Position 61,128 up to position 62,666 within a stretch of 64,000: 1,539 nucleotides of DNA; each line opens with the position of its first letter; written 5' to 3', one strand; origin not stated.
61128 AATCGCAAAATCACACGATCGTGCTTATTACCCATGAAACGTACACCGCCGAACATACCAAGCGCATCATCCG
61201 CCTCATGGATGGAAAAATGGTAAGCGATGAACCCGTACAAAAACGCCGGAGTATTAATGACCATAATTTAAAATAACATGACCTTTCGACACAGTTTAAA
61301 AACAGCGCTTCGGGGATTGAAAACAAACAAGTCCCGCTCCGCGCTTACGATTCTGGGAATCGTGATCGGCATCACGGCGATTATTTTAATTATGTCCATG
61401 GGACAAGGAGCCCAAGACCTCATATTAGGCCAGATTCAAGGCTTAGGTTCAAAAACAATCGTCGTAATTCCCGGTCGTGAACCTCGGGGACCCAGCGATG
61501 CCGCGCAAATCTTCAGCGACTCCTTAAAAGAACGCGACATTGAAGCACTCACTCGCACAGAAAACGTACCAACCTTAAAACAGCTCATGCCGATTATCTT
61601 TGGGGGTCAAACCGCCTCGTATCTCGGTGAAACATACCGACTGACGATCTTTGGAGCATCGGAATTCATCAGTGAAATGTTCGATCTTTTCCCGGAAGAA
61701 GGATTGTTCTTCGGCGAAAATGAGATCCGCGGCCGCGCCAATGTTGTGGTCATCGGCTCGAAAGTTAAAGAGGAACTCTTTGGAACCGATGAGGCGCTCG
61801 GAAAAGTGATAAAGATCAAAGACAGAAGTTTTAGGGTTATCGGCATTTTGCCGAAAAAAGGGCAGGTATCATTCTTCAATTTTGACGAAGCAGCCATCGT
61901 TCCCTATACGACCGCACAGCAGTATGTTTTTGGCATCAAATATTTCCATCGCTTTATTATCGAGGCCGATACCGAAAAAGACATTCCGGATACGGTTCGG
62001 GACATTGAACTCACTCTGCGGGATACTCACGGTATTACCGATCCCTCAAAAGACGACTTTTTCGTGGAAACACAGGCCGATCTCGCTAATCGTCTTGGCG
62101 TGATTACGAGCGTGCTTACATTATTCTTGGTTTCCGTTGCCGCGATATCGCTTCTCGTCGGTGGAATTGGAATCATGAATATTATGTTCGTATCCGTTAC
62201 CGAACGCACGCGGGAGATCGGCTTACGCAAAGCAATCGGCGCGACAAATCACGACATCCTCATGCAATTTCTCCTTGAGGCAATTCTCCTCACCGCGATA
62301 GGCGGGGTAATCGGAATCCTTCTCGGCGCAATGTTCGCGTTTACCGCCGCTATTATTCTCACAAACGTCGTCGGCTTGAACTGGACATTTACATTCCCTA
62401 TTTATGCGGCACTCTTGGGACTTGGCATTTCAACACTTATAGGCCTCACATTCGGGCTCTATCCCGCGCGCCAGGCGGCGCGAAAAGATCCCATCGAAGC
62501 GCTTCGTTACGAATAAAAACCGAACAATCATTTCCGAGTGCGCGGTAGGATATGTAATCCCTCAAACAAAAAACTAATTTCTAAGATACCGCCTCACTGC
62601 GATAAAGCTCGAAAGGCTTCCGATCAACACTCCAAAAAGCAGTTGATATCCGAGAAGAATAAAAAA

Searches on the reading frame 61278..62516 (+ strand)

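Call 101: search_protein_families(library=pfam, max_evalue=0.00001, proteins=[window:61278-62516:+])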
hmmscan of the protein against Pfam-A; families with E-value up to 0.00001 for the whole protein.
window:61278-62516:+ (412 aa): 2 families
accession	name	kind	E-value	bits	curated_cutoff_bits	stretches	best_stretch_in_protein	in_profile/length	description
PF12704.14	MacB_PCD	-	1.3e-42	146.9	27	1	21-244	1-205/207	MacB-like periplasmic core domain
PF02687.27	FtsX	-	4.3e-21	75.6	25.5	1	286-405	2-120/120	FtsX-like permease C-terminal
